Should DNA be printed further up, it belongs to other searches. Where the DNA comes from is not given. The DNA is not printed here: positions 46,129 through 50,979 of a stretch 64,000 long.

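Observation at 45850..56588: Duplicated convergent module of a small winged-helix gene facing a 1500-aa secreted subtilase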

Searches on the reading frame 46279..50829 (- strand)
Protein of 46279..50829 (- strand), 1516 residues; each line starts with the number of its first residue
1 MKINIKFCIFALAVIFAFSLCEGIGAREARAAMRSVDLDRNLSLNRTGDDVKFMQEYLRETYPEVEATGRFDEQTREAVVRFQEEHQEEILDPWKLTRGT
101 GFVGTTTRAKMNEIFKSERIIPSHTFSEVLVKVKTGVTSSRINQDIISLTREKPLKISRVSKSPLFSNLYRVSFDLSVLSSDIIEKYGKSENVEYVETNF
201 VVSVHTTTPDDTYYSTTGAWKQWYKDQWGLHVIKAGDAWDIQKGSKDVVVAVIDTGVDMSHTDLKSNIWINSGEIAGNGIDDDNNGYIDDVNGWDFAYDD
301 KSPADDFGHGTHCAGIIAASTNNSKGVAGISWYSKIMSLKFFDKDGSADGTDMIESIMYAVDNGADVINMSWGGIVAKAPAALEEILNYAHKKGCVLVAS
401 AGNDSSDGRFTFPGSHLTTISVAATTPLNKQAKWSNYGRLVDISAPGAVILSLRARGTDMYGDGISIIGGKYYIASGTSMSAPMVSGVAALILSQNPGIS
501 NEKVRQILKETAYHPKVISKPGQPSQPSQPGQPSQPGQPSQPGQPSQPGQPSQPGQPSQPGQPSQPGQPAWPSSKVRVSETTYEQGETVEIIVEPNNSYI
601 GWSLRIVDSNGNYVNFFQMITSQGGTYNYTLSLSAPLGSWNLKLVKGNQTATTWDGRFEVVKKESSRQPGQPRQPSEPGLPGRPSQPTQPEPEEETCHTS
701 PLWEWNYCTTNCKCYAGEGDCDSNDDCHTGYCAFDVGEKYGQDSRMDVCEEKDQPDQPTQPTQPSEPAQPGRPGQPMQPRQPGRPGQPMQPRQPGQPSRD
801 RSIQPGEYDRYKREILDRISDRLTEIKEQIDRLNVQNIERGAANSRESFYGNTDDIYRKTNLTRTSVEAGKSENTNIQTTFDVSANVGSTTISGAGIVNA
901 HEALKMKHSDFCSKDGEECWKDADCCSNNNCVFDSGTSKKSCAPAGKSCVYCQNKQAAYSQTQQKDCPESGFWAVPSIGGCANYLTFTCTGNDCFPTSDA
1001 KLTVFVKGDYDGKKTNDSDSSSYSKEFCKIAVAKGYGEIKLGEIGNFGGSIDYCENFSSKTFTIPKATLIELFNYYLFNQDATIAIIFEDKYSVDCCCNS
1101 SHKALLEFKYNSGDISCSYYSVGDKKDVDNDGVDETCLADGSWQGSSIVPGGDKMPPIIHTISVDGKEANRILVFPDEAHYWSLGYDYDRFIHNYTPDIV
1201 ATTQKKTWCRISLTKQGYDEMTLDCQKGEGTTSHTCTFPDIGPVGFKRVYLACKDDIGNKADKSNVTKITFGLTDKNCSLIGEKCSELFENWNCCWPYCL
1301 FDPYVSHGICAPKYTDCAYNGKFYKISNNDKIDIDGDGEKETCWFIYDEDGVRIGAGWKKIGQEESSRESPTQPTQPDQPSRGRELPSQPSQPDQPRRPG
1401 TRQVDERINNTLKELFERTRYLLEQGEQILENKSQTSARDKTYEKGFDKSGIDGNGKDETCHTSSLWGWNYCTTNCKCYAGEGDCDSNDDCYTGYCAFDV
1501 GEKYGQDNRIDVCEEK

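Call 3: search_protein_families(library=pfam, proteins=[window:46279-50829:-], max_evalue=0.1)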
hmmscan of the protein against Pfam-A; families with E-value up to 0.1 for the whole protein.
window:46279-50829:- (1516 aa): 4 families
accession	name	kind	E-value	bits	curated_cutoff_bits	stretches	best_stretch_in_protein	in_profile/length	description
PF00082.27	Peptidase_S8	-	1.6e-60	205.3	21.8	1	246-516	2-274/288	Subtilase family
PF01471.23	PG_binding_1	-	3e-07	31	23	1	47-86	1-41/57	Putative peptidoglycan binding domain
PF09374.15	PG_binding_3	-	0.00049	20.7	24.6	1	51-115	3-67/76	Predicted Peptidoglycan domain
PF01835.25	MG2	-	0.0039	18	32.8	1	603-660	37-96/96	MG2 domain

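Call 23: find_homologous_proteins(query=window:46279-50829:-, max_evalue=1e-10)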
Query window:46279-50829:- (1516 aa): 6723 proteins with E <= 1e-10 among 8000 candidates; the best 120 are listed.
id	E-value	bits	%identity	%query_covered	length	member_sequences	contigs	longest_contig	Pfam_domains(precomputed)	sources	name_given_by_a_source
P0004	6.5e-174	599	41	22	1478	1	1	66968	PF22148.2,PF00082.28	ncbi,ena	-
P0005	1.0e-146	509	44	19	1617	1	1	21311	PF18998.7,PF00082.28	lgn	-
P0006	3.9e-132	460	39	27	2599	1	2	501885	PF22148.2,PF20773.6,PF25788.3,PF05345.19,PF21471.4,PF16794.12,PF22544.3,PF00041.28,PF18884.6,PF00082.28,PF16656.12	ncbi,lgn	-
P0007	2.3e-130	454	38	25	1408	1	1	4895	PF22148.2,PF25059.2,PF00041.28,PF00082.28,PF16656.12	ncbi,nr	ncbi:MAG: S8 family serine peptidase, partial [Chlamydiota bacterium]|nr:S8 family serine peptidase 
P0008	7.7e-124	433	40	25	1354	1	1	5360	PF22148.2,PF25788.3,PF00041.28,PF00082.28,PF10179.16,PF16656.12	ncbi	ncbi:MAG: S8 family serine peptidase [Bacteroidota bacterium]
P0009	2.3e-120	421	43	19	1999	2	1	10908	PF22148.2,PF22544.3,PF00041.28,PF00082.28,PF16656.12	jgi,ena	-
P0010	7.8e-116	406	37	27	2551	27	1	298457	PF24771.4,PF07610.18,PF17892.8,PF17803.8,PF21310.4,PF25248.1,PF22067.3,PF24507.2,PF22544.3,PF00082.28,PF22073.3,PF19190.7,PF22148.2,PF15780.12,PF22064.3,PF17963.8,PF14874.13,PF22066.3,PF12371.15,PF16184.12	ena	-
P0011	2.4e-115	405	39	24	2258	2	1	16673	PF01839.30,PF22148.2,PF20773.6,PF22633.4,PF13517.13,PF25788.3,PF16794.12,PF00041.28,PF00082.28,PF10179.16,PF16656.12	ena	-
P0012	3.3e-115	404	44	20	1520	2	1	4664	PF00082.28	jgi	-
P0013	3.5e-113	397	35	26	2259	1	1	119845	PF07610.18,PF22067.3,PF24507.2,PF22544.3,PF00082.28,PF22073.3,PF19190.7,PF15780.12,PF22076.3,PF24798.3,PF00635.33,PF22066.3,PF24770.2,PF24291.2,PF12371.15,PF06119.20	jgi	jgi:subtilisin family serine protease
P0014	3.6e-113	397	37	26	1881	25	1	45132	PF07610.18,PF21310.4,PF22067.3,PF22544.3,PF00082.28,PF22073.3,PF19190.7,PF15780.12,PF22076.3,PF24798.3,PF00635.33,PF22066.3,PF12371.15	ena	-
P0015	1.2e-110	389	45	30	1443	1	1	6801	PF01839.30,PF00801.27,PF17892.8,PF15907.12,PF13570.14,PF00082.28,PF18911.7,PF22148.2,PF17963.8,PF25292.1,PF13517.13,PF05345.19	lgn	-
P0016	9.2e-108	379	37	28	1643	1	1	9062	PF19190.7,PF16132.12,PF22148.2,PF03160.21,PF00082.28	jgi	jgi:subtilisin family serine protease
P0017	1.1e-105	373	39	21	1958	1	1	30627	PF19190.7,PF00801.27,PF03160.21,PF22544.3,PF00082.28,PF18911.7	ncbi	ncbi:MAG: S8 family serine peptidase [Verrucomicrobiota bacterium]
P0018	1.5e-104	369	38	22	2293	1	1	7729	PF13715.13,PF22148.2,PF13620.13,PF17210.10,PF00082.28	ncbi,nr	ncbi:MAG: S8 family serine peptidase, partial [Verrucomicrobia bacterium]|nr:S8 family serine peptid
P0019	5.1e-104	367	42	22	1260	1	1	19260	PF22148.2,PF07705.18,PF00082.28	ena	-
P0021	2.3e-101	358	49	26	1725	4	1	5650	PF01839.30,PF22352.3,PF22148.2,PF00801.27,PF13517.13,PF24908.1,PF05345.19,PF06739.18,PF00082.28,PF18911.7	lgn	-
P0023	5.2e-98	347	47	25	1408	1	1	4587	PF01839.30,PF13313.12,PF22148.2,PF13517.13,PF00082.28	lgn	-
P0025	1.2e-97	346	37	25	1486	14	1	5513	PF22148.2,PF07705.18,PF01483.28,PF00041.28,PF00082.28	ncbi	-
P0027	2.0e-96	342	37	22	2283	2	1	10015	PF19190.7,PF22148.2,PF00082.28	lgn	-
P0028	3.2e-96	341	37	22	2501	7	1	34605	PF19190.7,PF22148.2,PF22544.3,PF00082.28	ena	-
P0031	7.6e-94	333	51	22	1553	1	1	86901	PF22148.2,PF07676.19,PF00082.28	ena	-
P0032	1.5e-93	332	48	22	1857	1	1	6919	PF22148.2,PF13585.13,PF17957.8,PF13860.13,PF00082.28,PF19077.7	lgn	-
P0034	2.3e-93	332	34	23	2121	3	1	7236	PF22148.2,PF00801.27,PF01483.28,PF00082.28,PF18911.7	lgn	-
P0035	3.6e-93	331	42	25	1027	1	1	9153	PF22148.2,PF00404.25,PF13540.13,PF13620.13,PF06739.18,PF22904.4,PF00082.28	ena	-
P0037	1.6e-92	329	44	25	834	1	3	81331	PF00041.28,PF00082.28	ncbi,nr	ncbi:MAG: S8 family serine peptidase [bacterium]|nr:S8 family serine peptidase [bacterium] MDD535359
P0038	1.8e-92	329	37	23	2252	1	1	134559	PF07610.18,PF22067.3,PF24507.2,PF22544.3,PF00082.28,PF22073.3,PF07679.23,PF22148.2,PF15780.12,PF13927.13,PF22066.3,PF12371.15,PF06119.20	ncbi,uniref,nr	ncbi:S8 family serine peptidase [Chitinispirillales bacterium ANBcel5]|uniref:S8 family serine pepti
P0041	3.7e-92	328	38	22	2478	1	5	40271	PF19190.7,PF22148.2,PF00932.26,PF22544.3,PF00082.28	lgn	-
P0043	6.3e-92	327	52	21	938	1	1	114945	PF22148.2,PF17996.8,PF25833.1,PF00082.28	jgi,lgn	jgi:subtilisin family serine protease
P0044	7.5e-92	327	47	22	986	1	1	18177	PF13229.13,PF22148.2,PF07602.18,PF00082.28,PF05048.20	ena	-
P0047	1.8e-91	325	51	21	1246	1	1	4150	PF01839.30,PF22148.2,PF00801.27,PF13517.13,PF05345.19,PF00082.28,PF18911.7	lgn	-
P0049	5.2e-91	324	40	29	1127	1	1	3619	PF01839.30,PF22148.2,PF13517.13,PF00082.28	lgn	-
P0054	3.9e-90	321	51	20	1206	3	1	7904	PF22148.2,PF00801.27,PF20773.6,PF18962.8,PF00082.28,PF19077.7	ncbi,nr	ncbi:MAG: S8 family serine peptidase [Candidatus Margulisbacteria bacterium]|nr:S8 family serine pep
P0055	6.7e-90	320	41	29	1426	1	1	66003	PF22148.2,PF13517.13,PF00082.28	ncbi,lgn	-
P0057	1.0e-89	320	48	23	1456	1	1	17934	PF01839.30,PF22148.2,PF13517.13,PF00082.28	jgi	jgi:subtilisin family serine protease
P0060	2.4e-89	318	45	27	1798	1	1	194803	PF01839.30,PF22148.2,PF13517.13,PF16403.12,PF00082.28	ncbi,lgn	-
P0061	9.0e-89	316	-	-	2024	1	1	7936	PF22148.2,PF13620.13,PF00082.28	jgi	-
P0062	1.5e-88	316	47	22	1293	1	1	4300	PF01839.30,PF22148.2,PF13517.13,PF00082.28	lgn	-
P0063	1.6e-88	316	46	23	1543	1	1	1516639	PF01839.30,PF21027.4,PF22148.2,PF13517.13,PF00082.28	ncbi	ncbi:MAG: S8 family serine peptidase, partial [Candidatus Omnitrophota bacterium]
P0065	7.0e-88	314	42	26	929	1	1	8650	PF01839.30,PF22148.2,PF13517.13,PF00082.28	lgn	-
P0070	6.1e-87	310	34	26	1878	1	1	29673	PF22352.3,PF22148.2,PF00801.27,PF03160.21,PF06119.20,PF00082.28,PF18911.7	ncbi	ncbi:MAG: S8 family serine peptidase [Limisphaerales bacterium]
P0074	3.7e-86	308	45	24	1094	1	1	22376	PF13229.13,PF22148.2,PF00082.28,PF05048.20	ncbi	ncbi:MAG: S8 family serine peptidase [Sedimentisphaerales bacterium]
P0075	3.9e-86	308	45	23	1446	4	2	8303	PF22148.2,PF26549.1,PF01833.31,PF05345.19,PF00082.28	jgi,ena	-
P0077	4.4e-86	308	45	23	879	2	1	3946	PF13229.13,PF22148.2,PF00082.28,PF05048.20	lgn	-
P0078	8.2e-86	307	46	23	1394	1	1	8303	PF01839.30,PF22148.2,PF17963.8,PF17892.8,PF13517.13,PF05345.19,PF00082.28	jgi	-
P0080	1.1e-85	306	38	29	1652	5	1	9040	PF22148.2,PF13385.14,PF00082.28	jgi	jgi:subtilisin family serine protease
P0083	2.0e-85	305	47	23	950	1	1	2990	PF01839.30,PF22148.2,PF13517.13,PF00082.28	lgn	-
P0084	2.1e-85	305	43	25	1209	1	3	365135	PF01839.30,PF22148.2,PF13517.13,PF00082.28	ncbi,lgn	-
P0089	6.9e-85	304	43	24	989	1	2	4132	PF22148.2,PF00082.28,PF05048.20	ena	-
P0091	8.1e-85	303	40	30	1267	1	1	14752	PF22148.2,PF00082.28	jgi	jgi:subtilisin family serine protease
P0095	3.7e-84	301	41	27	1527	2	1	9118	PF01839.30,PF22352.3,PF22148.2,PF00801.27,PF13517.13,PF13570.14,PF05345.19,PF00082.28,PF18911.7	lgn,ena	-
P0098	4.8e-84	301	46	23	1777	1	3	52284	PF07495.20,PF22148.2,PF17957.8,PF13517.13,PF00082.28,PF19077.7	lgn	-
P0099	5.5e-84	301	43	24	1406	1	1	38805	PF22148.2,PF26549.1,PF10342.16,PF07705.18,PF00082.28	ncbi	ncbi:MAG: S8 family serine peptidase [Minisyncoccia bacterium]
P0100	6.0e-84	301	36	26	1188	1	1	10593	PF13715.13,PF22148.2,PF13620.13,PF00188.33,PF09430.17,PF22904.4,PF17210.10,PF00082.28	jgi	jgi:subtilisin family serine protease/uncharacterized protein YkwD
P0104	1.2e-83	299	45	26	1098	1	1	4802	PF22148.2,PF00082.28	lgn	-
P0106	2.2e-82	295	44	23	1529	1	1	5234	PF01839.30,PF22148.2,PF00801.27,PF17963.8,PF17892.8,PF13517.13,PF05345.19,PF00082.28,PF18911.7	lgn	-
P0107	2.3e-82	295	39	29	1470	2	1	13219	PF13229.13,PF22148.2,PF00082.28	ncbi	ncbi:MAG: S8 family serine peptidase [Planctomycetota bacterium]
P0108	2.5e-82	295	42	26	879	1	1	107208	PF22148.2,PF00082.28,PF05048.20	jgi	-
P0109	2.5e-82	295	48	21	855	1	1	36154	PF22148.2,PF00082.28,PF05048.20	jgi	jgi:parallel beta-helix repeat protein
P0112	6.7e-82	294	47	23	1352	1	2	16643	PF01839.30,PF22148.2,PF13517.13,PF00082.28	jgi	jgi:subtilisin family serine protease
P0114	1.2e-81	293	43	22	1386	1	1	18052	PF22148.2,PF26549.1,PF00082.28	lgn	-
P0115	1.3e-81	293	41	22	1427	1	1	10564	PF01839.30,PF23381.2,PF15907.12,PF14783.13,PF13570.14,PF00082.28,PF22148.2,PF02225.28,PF17963.8,PF25292.1,PF13517.13,PF05345.19,PF23743.2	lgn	-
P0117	1.7e-81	292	41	27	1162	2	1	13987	PF22148.2,PF00082.28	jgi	-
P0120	2.7e-81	292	41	24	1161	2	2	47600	PF22148.2,PF00082.28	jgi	-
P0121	2.8e-81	292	40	28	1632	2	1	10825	PF13229.13,PF22148.2,PF00082.28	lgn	-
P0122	3.1e-81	292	41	27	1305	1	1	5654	PF13229.13,PF22148.2,PF17957.8,PF02415.24,PF08480.17,PF00082.28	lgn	-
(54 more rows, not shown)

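Call 24: find_encoding_contigs(protein=P0004, flank=6000, max_places=3)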
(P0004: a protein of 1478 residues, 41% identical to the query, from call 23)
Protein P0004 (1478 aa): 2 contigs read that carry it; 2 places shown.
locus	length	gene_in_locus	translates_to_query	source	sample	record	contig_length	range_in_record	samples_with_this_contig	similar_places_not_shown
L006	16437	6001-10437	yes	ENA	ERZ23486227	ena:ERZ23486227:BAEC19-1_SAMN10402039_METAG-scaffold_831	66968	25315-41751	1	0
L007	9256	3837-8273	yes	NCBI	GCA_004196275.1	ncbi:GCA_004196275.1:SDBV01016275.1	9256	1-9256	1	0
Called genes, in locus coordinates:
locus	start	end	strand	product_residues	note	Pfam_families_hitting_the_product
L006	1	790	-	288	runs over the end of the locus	PF00288:GHMP_kinases_N, PF08544:GHMP_kinases_C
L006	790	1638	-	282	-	PF00398:RrnaAD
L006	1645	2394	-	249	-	PF01026:TatD_DNase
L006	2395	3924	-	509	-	PF00133:tRNA-synt_1, PF01406:tRNA-synt_1e, PF09334:tRNA-synt_1g, PF00133:tRNA-synt_1, PF01406:tRNA-synt_1e (weak), PF19303:Anticodon_3 (weak)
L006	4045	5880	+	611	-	PF22148:Fervidolysin_NPro-like (weak), PF00082:Peptidase_S8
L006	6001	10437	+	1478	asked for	PF22148:Fervidolysin_NPro-like, PF00082:Peptidase_S8, PF22148:Fervidolysin_NPro-like, PF00082:Peptidase_S8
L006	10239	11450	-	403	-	PF01551:Peptidase_M23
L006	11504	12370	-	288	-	PF00590:TP_methylase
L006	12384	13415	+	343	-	PF03816:LytR_cpsA_psr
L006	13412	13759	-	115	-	PF09723:Zn_ribbon_8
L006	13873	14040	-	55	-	-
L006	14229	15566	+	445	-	PF00587:tRNA-synt_2b, PF03129:HGTP_anticodon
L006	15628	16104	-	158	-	-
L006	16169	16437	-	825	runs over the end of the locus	PF02190:LON_substr_bdg, PF00004:AAA, PF07728:AAA_5 (weak), PF22667:Lon_lid, PF05362:Lon_C, PF13541:ChlI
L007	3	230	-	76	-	?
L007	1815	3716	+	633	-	PF22148:Fervidolysin_NPro-like (weak), PF00082:Peptidase_S8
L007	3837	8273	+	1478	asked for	PF22148:Fervidolysin_NPro-like, PF00082:Peptidase_S8, PF22148:Fervidolysin_NPro-like, PF00082:Peptidase_S8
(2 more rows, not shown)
